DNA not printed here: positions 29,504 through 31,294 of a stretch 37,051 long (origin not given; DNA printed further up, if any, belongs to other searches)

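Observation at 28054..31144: Two paralogous radical SAM enzymes with the SPASM/twitch-type Cys signature N-terminal to the CX3CX2C core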

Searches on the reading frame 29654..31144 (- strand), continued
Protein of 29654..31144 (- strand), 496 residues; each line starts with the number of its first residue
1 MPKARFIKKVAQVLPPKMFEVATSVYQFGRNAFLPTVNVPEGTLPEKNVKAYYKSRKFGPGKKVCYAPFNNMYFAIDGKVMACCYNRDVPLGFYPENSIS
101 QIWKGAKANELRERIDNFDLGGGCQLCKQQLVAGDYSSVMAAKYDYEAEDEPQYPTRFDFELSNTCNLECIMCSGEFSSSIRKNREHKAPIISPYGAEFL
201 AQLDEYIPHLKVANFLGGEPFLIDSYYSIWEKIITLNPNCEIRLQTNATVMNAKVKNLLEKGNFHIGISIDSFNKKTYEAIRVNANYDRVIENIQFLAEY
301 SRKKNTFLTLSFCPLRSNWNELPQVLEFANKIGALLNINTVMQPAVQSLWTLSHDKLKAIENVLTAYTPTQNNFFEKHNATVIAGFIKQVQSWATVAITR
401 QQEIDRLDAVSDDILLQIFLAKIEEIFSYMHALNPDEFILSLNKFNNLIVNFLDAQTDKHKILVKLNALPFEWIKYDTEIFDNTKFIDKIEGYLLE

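Call 22: find_encoding_contigs(protein=P0083, flank=10000, max_places=1)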
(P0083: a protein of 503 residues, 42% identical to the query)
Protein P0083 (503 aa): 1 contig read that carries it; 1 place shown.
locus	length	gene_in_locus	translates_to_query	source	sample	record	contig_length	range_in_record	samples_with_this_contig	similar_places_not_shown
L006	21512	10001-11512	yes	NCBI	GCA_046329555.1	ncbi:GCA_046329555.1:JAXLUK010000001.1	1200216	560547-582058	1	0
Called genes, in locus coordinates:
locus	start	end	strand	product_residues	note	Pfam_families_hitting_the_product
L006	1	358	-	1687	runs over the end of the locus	PF18962:Por_Secre_tail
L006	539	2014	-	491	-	PF05090:HTTM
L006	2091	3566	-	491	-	PF05090:HTTM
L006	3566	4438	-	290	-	-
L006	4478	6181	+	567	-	PF07719:TPR_2 (faint), PF13414:TPR_11 (weak)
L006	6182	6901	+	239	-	PF13803:DUF4184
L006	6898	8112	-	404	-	PF00657:Lipase_GDSL (faint), PF13472:Lipase_GDSL_2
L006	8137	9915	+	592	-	PF00664:ABC_membrane, PF00005:ABC_tran, PF02463:SMC_N (faint)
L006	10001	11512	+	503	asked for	PF13186:SPASM, PF04055:Radical_SAM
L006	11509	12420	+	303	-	PF05721:PhyH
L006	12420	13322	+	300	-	PF05721:PhyH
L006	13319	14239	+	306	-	PF05721:PhyH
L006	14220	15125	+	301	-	PF05721:PhyH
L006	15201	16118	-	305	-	PF22814:WelO5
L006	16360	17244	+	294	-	PF05721:PhyH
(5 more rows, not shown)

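Call 23: find_related_loci(query=A1, collection=genome_contigs, flank=10000)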
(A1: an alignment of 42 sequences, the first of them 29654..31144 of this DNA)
Query A1 (496 aa) in genome_contigs; peptide patterns used: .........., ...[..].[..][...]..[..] (x = any residue, [..] = any of these).
599 stretches matched a pattern (row limit reached: there are more); 568 encode a relative of the query (tblastn E <= 1e-3); the best 80 are kept; 77 distinct loci.
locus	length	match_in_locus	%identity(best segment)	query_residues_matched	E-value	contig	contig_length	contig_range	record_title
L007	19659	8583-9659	48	44-402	4e-110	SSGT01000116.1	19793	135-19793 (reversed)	MAG: Crocinitomicaceae bacterium isolate Bin_65 c_000000066225, whole genome shotgun sequence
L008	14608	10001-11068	46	42-397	2e-109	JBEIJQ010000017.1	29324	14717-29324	MAG: Lewinellaceae bacterium isolate Sample-103-S77-bin-22 Sample_103_S77-bin_22-k141_2607001, whole genome shotgun sequ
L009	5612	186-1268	45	38-398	2e-109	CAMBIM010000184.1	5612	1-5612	MAG: Chitinophaga pinensis isolate MiH-22jul19-236 genome assembly, contig: MiH-22jul19-C35019, whole genome shotgun seq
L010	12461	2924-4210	45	36-463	4e-109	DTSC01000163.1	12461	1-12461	MAG TPA_asm: Flavobacteriales bacterium isolate UWMA-0041 NODE_2691_length_12461_cov_0.200857, whole genome shotgun sequ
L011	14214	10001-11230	44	38-449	5e-108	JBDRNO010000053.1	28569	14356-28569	MAG: Bacteroidota bacterium isolate MEGAHIT-group-1.892 k141_12476526, whole genome shotgun sequence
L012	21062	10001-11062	46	49-402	2e-107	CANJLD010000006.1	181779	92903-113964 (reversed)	MAG: Bacteroidetes bacterium isolate RH-23may17-677 genome assembly, contig: RH-23may17-C406, whole genome shotgun seque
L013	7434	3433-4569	45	44-417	9e-107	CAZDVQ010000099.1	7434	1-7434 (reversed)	MAG TPA_asm: uncultured Saprospiraceae bacterium isolate binchicken_co367_12 genome assembly, contig: NODE_5175_length_7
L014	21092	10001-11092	45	28-399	3e-106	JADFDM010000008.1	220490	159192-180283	MAG: Sphingobacteriales bacterium isolate QR_Bin.20 NODE_8_length_220490_cov_24.8129, whole genome shotgun sequence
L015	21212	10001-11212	44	39-416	8e-106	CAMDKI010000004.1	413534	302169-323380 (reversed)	MAG: Chitinophaga pinensis isolate MsE-30jul19-192 genome assembly, contig: MsE-30jul19-C6, whole genome shotgun sequenc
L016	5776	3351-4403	45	49-399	2e-105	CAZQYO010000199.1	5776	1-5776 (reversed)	MAG TPA_asm: uncultured Chitinophaga sp. isolate SRP263991_co5_204 genome assembly, contig: NODE_27727_length_5776_cov_4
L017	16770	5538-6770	42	44-438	3e-105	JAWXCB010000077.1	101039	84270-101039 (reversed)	MAG: Chitinophagales bacterium isolate MP9P1.11 k99_1421612, whole genome shotgun sequence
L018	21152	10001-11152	43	19-400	4e-105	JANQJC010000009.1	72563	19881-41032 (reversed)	MAG: Flavobacteriales bacterium isolate PL25a_bin.101 k99_3411383, whole genome shotgun sequence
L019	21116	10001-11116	43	43-412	4e-105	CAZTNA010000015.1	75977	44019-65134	MAG TPA_asm: uncultured Chitinophaga sp. isolate SRP189682_co1_341 genome assembly, contig: NODE_275_length_75977_cov_11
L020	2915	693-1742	47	49-398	1e-108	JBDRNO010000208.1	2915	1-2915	MAG: Bacteroidota bacterium isolate MEGAHIT-group-1.892 k141_1408908, whole genome shotgun sequence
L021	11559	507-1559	46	43-393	2e-104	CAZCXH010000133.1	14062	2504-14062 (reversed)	MAG TPA_asm: uncultured Chitinophagaceae bacterium isolate SRP173033_co3_70 genome assembly, contig: NODE_5652_length_14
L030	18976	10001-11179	41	32-425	8e-103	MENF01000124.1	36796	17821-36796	MAG: Bacteroidetes bacterium GWA2_32_17 gwa2_scaffold_3114, whole genome shotgun sequence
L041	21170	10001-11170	42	42-431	7e-101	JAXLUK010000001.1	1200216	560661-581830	MAG: Chitinophagales bacterium isolate STL-BAC28 C1.300.fa-1, whole genome shotgun sequence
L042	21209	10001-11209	44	44-436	2e-108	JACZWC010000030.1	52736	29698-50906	MAG: Bacteroidetes bacterium isolate B1T1B10 B1T1B10_NODE232, whole genome shotgun sequence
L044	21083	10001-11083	43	38-398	2e-100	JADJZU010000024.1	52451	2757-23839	MAG: Bacteroidetes bacterium isolate Lyne_18-Q3-R50-59_MAXAC.253 tig00034315-10-523830, whole genome shotgun sequence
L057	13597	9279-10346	44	49-406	8e-98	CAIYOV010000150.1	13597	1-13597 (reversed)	MAG: uncultured Bacteroidetes bacterium isolate LJ_bin-3609 genome assembly, contig: bin-3609:150/556, whole genome shot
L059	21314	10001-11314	41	52-479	9e-98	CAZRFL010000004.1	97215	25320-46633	MAG TPA_asm: uncultured Bacteroidales bacterium isolate SRP272421_co1_615 genome assembly, contig: NODE_220_length_97215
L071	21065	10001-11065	43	52-403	6e-96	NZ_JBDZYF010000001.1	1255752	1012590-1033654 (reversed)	Ruegeria sp. SCP10 contig00001, whole genome shotgun sequence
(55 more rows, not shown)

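Call 24: predict_structure(alignment_id=A1)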
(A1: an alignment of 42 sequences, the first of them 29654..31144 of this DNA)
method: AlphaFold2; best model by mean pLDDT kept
length: 496 residues; sequences in the alignment: 42
mean_pLDDT: 89.9   pTM: 0.87
mean pLDDT of the five models: 89.9, 89.7, 89.4, 88.2, 87.7
residues with pLDDT >= 90: 340; 70-90: 117; 50-70: 37; < 50: 2
segments of 3 or more residues with pLDDT < 50: none
pLDDT, mean of each block of 10 residues (from residue 1): 57 68 71 74 85 78 88 96 85 97 96 90 83 88 83 93 96 93 95 96 98 94 97 97 96 96 96 97 96 97 92 97 97 95 91 97 96 92 95 95 96 96 81 80 91 95 93 69 82 88
secondary structure, 60 per line:
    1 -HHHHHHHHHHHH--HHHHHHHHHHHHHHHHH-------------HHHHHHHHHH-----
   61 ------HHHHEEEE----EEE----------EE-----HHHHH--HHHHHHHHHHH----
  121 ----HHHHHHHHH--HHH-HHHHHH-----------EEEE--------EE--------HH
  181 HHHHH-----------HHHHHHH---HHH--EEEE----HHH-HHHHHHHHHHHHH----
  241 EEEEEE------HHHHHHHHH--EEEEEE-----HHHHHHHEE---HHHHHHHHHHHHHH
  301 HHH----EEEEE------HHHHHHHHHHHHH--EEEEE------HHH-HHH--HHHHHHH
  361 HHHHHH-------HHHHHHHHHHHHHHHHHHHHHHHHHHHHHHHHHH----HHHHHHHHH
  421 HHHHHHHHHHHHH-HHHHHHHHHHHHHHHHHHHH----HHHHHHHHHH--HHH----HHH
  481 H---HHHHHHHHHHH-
elements in order: H2-13 H16-32 H46-55 H67-70 E71-74 E79-81 H99-103 H106-116 H125-133 H140-145 E157-160 H179-185 H197-203 E212-215 H224-236 E241-246 H253-261 E264-269 H275-281 H287-303 E308-312 H319-331 E334-338 H354-366 H374-407 H412-433 H435-454 H459-468 H478-481 H485-495
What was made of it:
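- Checked: In the rSAM-B model the tail is helical (call 24).
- The long helical C-terminal region could form a hydrophobic binding site (call 24).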

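Call 27: fold_search(model_id=the predicted structure, library=pdb)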
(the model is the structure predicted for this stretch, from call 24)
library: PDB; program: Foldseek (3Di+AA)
matches with E <= 10: 1317; with E <= 0.001: 86
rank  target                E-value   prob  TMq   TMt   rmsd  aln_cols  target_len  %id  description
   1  6efn                  6.0e-07  1.00  0.33  0.41  10.9       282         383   17  Structure of a RiPP maturase, SkfB (released 2018-10-24)
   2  7vob                  1.3e-06  1.00  0.34  0.50   3.8       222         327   14  The crystal structure of a Radical SAM Enzyme BlsE involved in the Biosynthesis of Blasticidin S (released 2022-05-04)
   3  5v1s_A                1.6e-06  1.00  0.33  0.37   4.5       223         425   14  Crystal structure of Streptococcus suis SuiB bound to S-adenosylmethionine (released 2017-08-30)
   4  9dfw_C                1.6e-06  1.00  0.32  0.53   4.6       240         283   19  X-ray crystal structure of an engineered Viperin-like enzyme from T. virens with bound CTP and SAM (released 2025-02-12)
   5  6y1x_A                3.4e-06  1.00  0.33  0.60   5.8       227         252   15  X-ray structure of the radical SAM protein NifB, a key nitrogenase maturating enzyme (released 2020-06-17)
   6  5v1q_A                3.7e-06  1.00  0.32  0.36   9.5       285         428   13  Crystal structure of Streptococcus suis SuiB (released 2017-08-30)
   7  9dgw_C                4.1e-06  1.00  0.32  0.54   4.2       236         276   19  X-ray crystal structure of the Viperin-like enzyme from T. virens with bound CTP and SAM (released 2025-02-12)
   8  9dfw_A                4.8e-06  1.00  0.32  0.53   4.3       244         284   19  X-ray crystal structure of an engineered Viperin-like enzyme from T. virens with bound CTP and SAM (released 2025-02-12)
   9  5v1t_A                6.3e-06  1.00  0.32  0.36  10.4       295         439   12  Crystal structure of Streptococcus suis SuiB bound to precursor peptide SuiA (released 2017-08-30)
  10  6q2p_A                7.3e-06  1.00  0.32  0.52   4.4       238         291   15  Crystal structure of mouse viperin bound to cytidine triphosphate and S-adenosylhomocysteine (released 2020-01-22)
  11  9dgw_A                7.3e-06  1.00  0.32  0.54   4.4       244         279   19  X-ray crystal structure of the Viperin-like enzyme from T. virens with bound CTP and SAM (released 2025-02-12)
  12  9dfw_B                8.6e-06  1.00  0.33  0.52   4.3       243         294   19  X-ray crystal structure of an engineered Viperin-like enzyme from T. virens with bound CTP and SAM (released 2025-02-12)
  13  3c8f                  9.0e-06  1.00  0.29  0.55   9.4       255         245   16  4Fe-4S-Pyruvate formate-lyase Activating Enzyme with partially disordered AdoMet (released 2008-10-28)
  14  9dfu                  9.5e-06  1.00  0.28  0.47   4.0       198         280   19  X-ray crystal structure of the second Viperin-like enzyme from T. virens variant F40H with bound CTP and SAM (released 2025-02-19)
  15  7n7i_A                1.1e-05  1.00  0.32  0.54   4.7       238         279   19  X-ray crystal structure of Viperin-like enzyme from Trichoderma virens (released 2021-06-30)
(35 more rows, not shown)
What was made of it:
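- The closest core folds include enzymes acting on sugars or nucleotides: BlsE, viperins and DesII (call 27). SkfB and SuiB are among the top fold matches (call 27).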

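Call 38: search_protein_families(library=ncbifam, alignment_id=A1, max_evalue=1e-20)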
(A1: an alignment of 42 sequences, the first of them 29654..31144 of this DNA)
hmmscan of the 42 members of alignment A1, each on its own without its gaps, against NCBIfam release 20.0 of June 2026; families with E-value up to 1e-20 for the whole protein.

A. member 1, window:29654-31144:- (496 aa): 1 family
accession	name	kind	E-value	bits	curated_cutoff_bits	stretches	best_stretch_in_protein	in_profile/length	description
NF033640.1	N_Twi_rSAM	subfamily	6.5e-49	167.1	170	1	62-394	2-366/398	twitch domain-containing radical SAM protein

B. families by the number of members that match (of 42 scanned): 1 family
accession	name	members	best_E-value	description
NF033640.1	N_Twi_rSAM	42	1.2e-52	twitch domain-containing radical SAM protein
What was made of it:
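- On NCBIfam NF033640 N_Twi_rSAM: All 42 of 42 homologs match, best E 1.2e-52 (call 38).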

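Call 41: search_protein_families(library=pfam, proteins=[P0011, P0064], max_evalue=0.001)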
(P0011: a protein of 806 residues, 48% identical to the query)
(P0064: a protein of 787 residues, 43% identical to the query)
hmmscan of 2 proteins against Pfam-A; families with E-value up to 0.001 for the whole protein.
P0011 (806 aa): 3 families
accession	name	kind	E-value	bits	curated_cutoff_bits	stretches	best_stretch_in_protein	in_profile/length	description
PF04055.27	Radical_SAM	-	1.4e-12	48.5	29.5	1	453-598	3-144/166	Radical SAM superfamily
PF13186.11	SPASM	-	2.2e-10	41.1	21.5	1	357-420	1-67/67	Iron-sulfur cluster-binding domain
PF04488.21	Gly_transf_sug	-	8.3e-07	30.1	23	1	84-113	54-83/93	Glycosyltransferase sugar-binding region containing DXD motif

P0064 (787 aa): 4 families
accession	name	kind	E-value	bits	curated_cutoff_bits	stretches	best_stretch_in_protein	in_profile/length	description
PF04055.27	Radical_SAM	-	8.3e-15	55.8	29.5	1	450-615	5-166/166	Radical SAM superfamily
PF04488.21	Gly_transf_sug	-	3.7e-06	28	23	1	55-113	30-83/93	Glycosyltransferase sugar-binding region containing DXD motif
PF05704.18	Caps_synth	-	3.4e-05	23.8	24.5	1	74-114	101-141/278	Capsular polysaccharide synthesis protein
PF13186.11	SPASM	-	0.00088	19.9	21.5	0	352-414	1-66/67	Iron-sulfur cluster-binding domain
